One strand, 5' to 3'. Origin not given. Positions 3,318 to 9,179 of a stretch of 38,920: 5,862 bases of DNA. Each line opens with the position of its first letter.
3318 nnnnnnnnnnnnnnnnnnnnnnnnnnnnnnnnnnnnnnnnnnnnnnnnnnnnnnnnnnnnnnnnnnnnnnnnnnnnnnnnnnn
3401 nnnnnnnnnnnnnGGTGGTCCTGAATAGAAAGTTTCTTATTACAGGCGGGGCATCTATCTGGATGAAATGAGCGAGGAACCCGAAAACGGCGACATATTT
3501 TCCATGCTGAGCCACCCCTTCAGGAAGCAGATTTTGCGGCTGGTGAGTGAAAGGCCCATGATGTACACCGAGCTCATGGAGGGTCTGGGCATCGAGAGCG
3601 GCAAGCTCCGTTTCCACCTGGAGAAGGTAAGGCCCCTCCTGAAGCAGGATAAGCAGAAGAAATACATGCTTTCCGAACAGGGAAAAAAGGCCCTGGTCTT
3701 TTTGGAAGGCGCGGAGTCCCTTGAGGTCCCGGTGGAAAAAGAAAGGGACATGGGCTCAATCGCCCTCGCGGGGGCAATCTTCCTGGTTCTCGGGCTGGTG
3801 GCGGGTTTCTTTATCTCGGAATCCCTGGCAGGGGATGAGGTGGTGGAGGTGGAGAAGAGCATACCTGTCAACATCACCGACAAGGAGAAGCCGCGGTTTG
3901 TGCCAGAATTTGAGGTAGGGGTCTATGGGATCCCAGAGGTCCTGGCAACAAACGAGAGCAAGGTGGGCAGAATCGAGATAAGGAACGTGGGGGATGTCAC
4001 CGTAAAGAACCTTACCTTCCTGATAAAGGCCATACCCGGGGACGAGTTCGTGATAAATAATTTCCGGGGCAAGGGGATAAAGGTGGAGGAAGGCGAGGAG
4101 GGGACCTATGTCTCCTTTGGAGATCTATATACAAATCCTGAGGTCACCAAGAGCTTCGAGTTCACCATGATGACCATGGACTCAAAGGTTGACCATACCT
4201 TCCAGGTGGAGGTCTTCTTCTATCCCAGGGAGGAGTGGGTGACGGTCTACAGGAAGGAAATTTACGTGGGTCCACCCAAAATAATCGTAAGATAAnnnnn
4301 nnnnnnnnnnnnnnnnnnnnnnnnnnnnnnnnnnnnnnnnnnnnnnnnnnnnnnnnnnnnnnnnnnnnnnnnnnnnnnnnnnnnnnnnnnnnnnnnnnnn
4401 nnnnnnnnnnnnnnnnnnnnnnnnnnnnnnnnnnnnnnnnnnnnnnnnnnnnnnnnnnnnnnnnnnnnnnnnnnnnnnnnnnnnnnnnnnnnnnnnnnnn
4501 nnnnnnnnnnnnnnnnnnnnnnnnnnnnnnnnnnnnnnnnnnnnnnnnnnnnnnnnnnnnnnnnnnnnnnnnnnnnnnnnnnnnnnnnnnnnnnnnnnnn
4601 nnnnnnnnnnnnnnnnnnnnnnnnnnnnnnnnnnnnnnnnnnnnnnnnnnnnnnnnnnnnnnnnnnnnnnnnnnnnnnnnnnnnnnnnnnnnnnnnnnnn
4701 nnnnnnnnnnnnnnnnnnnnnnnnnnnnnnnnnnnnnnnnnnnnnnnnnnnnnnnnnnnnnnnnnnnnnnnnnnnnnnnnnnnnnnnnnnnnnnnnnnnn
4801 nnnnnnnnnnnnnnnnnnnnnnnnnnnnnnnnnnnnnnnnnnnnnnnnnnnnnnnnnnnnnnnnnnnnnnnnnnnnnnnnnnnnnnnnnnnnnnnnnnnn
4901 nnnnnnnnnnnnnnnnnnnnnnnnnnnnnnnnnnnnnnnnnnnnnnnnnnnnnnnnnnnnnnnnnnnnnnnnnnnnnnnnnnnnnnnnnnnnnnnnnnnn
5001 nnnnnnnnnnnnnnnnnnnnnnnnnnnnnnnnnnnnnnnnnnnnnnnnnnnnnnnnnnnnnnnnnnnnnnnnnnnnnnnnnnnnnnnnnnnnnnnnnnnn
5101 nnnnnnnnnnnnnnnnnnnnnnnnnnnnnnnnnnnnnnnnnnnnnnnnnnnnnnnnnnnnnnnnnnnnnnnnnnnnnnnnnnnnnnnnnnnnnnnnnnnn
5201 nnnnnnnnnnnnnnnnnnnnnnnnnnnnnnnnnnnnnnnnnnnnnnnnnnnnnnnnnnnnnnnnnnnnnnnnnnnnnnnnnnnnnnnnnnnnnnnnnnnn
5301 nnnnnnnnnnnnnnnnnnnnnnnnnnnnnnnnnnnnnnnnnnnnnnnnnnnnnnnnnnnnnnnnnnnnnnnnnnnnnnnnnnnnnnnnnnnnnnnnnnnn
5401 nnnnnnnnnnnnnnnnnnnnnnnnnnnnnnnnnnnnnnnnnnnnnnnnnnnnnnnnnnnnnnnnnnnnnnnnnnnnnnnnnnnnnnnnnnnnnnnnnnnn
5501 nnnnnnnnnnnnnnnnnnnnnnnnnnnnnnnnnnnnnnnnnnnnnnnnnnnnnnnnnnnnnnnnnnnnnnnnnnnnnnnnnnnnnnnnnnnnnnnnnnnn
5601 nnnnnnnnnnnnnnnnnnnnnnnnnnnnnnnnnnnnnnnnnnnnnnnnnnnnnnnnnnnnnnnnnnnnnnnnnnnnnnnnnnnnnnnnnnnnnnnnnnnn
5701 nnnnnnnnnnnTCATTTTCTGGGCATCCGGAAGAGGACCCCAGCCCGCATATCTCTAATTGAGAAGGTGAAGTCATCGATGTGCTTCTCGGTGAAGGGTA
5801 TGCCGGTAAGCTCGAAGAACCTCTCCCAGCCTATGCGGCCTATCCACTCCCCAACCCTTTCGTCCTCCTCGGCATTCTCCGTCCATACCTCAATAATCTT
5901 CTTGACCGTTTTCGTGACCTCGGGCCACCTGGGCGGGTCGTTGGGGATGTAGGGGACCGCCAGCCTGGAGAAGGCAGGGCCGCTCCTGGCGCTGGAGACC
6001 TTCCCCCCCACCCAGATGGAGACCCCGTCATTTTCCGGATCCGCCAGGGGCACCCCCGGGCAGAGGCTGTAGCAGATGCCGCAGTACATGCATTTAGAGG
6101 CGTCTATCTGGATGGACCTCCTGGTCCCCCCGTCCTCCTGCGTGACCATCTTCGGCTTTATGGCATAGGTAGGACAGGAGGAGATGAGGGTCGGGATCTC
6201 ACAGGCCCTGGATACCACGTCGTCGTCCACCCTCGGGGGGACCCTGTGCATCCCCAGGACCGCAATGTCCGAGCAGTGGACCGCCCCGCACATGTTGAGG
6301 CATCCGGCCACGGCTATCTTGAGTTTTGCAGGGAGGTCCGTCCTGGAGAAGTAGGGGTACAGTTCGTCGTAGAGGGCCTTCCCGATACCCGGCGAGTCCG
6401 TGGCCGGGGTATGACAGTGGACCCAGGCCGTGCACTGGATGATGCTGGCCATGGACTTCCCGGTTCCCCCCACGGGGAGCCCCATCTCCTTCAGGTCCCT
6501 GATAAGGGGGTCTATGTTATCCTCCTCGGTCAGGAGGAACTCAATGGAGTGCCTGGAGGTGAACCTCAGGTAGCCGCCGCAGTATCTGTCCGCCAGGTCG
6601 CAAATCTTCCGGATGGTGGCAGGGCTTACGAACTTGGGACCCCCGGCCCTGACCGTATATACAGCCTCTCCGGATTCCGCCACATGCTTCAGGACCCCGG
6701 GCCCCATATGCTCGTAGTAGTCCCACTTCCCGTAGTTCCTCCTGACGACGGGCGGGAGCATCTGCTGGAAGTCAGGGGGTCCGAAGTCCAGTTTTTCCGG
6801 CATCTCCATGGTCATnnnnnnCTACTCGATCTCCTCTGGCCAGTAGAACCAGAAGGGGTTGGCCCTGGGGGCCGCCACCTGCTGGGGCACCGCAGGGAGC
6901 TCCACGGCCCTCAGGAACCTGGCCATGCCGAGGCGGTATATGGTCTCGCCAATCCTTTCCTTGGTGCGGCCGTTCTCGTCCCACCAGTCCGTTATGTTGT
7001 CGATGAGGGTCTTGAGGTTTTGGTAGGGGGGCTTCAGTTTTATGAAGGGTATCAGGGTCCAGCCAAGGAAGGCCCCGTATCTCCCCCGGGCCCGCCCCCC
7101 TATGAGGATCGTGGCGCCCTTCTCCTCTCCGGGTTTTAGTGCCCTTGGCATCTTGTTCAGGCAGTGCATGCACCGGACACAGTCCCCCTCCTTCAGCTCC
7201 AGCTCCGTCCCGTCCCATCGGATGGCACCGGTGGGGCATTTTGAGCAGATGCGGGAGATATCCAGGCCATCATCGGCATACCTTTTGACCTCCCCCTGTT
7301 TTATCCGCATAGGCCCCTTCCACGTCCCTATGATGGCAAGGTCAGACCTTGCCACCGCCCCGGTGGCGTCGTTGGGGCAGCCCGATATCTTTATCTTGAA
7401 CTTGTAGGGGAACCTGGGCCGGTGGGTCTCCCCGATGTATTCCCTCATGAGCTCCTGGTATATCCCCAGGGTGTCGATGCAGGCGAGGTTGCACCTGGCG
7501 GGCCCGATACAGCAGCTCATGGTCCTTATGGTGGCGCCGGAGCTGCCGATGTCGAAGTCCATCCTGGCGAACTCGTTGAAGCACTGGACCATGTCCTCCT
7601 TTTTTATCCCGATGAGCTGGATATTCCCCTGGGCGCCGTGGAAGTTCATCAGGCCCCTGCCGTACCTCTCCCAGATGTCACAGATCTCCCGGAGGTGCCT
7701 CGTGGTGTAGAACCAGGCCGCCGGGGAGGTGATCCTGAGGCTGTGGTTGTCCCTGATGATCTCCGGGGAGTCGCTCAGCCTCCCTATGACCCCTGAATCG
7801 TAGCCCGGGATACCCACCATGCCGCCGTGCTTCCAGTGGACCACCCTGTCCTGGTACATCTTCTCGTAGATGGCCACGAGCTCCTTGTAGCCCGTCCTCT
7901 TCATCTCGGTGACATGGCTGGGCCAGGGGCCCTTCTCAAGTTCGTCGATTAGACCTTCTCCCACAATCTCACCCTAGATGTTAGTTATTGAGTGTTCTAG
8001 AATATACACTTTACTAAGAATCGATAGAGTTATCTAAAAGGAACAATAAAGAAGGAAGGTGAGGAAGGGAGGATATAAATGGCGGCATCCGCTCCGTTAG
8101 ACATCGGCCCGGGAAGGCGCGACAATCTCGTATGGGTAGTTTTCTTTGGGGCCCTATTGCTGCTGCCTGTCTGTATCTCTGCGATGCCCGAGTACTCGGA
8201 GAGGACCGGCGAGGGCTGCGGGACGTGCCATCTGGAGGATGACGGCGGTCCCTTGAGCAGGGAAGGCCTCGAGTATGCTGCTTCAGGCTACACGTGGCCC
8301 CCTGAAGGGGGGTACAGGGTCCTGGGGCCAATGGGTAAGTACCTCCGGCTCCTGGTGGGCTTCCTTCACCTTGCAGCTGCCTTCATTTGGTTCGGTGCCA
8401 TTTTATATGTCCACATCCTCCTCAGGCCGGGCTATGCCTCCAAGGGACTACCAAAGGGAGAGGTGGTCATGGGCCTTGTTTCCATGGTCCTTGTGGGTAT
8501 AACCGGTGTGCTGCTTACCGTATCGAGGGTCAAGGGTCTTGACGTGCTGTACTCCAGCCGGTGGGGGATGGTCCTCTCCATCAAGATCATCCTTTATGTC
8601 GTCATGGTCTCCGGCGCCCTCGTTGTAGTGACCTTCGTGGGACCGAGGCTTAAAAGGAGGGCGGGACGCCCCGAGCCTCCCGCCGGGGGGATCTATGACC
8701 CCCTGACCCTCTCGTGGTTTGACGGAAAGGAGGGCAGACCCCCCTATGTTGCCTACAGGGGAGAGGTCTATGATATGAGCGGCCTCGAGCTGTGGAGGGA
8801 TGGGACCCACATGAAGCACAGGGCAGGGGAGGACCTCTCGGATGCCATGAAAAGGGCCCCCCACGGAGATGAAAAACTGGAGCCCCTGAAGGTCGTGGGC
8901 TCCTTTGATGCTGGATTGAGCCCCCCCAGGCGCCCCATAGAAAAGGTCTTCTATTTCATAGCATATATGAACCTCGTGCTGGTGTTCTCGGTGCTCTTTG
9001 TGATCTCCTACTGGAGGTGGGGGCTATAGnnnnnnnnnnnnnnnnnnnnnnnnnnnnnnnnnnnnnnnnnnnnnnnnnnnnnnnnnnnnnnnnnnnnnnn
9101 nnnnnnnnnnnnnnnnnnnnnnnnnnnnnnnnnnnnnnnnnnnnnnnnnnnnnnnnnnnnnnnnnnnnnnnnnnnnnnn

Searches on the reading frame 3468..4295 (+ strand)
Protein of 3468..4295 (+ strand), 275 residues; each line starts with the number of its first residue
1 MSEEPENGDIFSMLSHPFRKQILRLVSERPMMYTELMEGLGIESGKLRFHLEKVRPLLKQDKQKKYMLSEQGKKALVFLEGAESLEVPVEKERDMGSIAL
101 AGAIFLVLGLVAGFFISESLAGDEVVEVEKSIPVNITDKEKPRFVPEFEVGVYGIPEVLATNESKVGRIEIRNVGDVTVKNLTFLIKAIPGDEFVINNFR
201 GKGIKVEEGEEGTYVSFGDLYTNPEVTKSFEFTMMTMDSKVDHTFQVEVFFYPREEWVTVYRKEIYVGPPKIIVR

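Call 6: search_protein_families(library=pfam, proteins=[window:3468-4295:+], max_evalue=0.01)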
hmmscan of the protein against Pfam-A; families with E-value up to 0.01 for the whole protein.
window:3468-4295:+ (275 aa): 3 families
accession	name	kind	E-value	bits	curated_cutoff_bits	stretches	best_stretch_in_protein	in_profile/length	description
PF24038.1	DUF7347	-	5.7e-08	33.3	27.6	1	9-75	3-73/77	Domain of unknown function (DUF7347)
PF12840.13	HTH_20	-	4.9e-06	26.9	27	1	14-53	1-41/51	Helix-turn-helix domain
PF01022.26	HTH_5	-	5.6e-05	23.4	22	1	17-53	2-38/47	Bacterial regulatory protein, arsR family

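Call 44: search_protein_families(library=ncbifam, proteins=[window:3468-4295:+], max_evalue=0.001)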
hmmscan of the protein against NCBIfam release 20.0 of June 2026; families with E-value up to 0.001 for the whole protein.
window:3468-4295:+ (275 aa): 1 family
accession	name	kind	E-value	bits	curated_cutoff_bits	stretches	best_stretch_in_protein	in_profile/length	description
NF033788.1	HTH_metalloreg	subfamily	5.9e-05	22.8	55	1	9-55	3-50/77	metalloregulator ArsR/SmtB family transcription factor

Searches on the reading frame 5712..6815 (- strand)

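Call 6: search_protein_families(library=pfam, proteins=[window:5712-6815:-], max_evalue=0.01)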
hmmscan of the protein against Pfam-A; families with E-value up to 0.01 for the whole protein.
window:5712-6815:- (367 aa): 6 families
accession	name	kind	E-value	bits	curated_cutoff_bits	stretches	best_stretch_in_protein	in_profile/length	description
PF01077.27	NIR_SIR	-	2e-36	125.3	27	1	119-343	2-156/158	Nitrite and sulphite reductase 4Fe-4S domain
PF03460.22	NIR_SIR_ferr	-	1.9e-12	47.1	24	1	46-110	3-68/69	Nitrite/Sulfite reductase ferredoxin-like half domain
PF12838.12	Fer4_7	-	1e-05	26.3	27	1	212-253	10-49/52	4Fe-4S dicluster domain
PF00037.32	Fer4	-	1.3e-05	25.2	21.1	1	235-253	1-19/24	4Fe-4S binding domain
PF13237.11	Fer4_10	-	0.0042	17.4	25.5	1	212-253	17-53/53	4Fe-4S dicluster domain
PF12797.12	Fer4_2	-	0.0091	16.4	24.5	0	236-253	4-21/22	4Fe-4S binding domain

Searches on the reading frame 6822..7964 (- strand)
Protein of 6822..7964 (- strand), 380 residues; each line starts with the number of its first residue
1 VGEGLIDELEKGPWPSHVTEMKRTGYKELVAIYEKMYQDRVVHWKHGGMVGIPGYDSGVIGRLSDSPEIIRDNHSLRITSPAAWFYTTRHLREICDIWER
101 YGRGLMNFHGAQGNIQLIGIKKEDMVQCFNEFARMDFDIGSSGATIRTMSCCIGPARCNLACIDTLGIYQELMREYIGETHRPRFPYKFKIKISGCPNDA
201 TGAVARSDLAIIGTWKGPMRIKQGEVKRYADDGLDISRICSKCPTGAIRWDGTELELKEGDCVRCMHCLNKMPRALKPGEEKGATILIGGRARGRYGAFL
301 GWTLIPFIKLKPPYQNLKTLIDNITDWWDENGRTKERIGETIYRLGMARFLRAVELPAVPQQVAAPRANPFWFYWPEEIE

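Call 6: search_protein_families(library=pfam, proteins=[window:6822-7964:-], max_evalue=0.01)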
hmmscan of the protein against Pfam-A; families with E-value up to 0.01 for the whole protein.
window:6822-7964:- (380 aa): 2 families
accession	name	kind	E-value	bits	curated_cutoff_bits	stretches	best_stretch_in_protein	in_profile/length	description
PF01077.27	NIR_SIR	-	6.9e-35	120.3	27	1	142-357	1-153/158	Nitrite and sulphite reductase 4Fe-4S domain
PF03460.22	NIR_SIR_ferr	-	7e-09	35.7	24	1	74-133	10-67/69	Nitrite/Sulfite reductase ferredoxin-like half domain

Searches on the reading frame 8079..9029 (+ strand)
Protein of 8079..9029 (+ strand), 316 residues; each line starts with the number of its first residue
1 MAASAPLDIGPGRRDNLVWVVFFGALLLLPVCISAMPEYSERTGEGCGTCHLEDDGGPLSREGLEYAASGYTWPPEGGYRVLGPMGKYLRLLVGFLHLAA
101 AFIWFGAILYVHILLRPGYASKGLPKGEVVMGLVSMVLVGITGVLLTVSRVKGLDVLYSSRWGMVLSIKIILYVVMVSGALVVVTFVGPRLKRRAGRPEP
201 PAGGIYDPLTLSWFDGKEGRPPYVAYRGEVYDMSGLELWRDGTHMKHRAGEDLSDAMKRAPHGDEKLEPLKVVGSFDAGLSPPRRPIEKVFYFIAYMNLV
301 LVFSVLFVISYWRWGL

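Call 6: search_protein_families(library=pfam, proteins=[window:8079-9029:+], max_evalue=0.01)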
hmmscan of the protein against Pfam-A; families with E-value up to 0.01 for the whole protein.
window:8079-9029:+ (316 aa): 3 families
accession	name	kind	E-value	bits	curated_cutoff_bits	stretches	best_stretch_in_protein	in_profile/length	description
PF05425.18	CopD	-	3.3e-07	31.1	32.1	1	131-199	10-78/105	Copper resistance protein D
PF09980.14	DUF2214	-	5.3e-05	23.6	34.1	1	91-179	3-88/147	Predicted membrane protein (DUF2214)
PF00173.33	Cyt-b5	-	0.00045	20.6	23.7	1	212-267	6-61/74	Cytochrome b5-like Heme/Steroid binding domain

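Call 20: search_protein_families(library=ncbifam, proteins=[window:8079-9029:+], max_evalue=0.01)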
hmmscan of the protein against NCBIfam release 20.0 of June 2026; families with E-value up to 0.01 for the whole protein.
window:8079-9029:+ (316 aa): 1 family
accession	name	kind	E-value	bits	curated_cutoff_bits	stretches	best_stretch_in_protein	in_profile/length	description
NF033808.0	copper_CopD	equivalog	2.6e-07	30.6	195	1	87-195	144-261/295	copper homeostasis membrane protein CopD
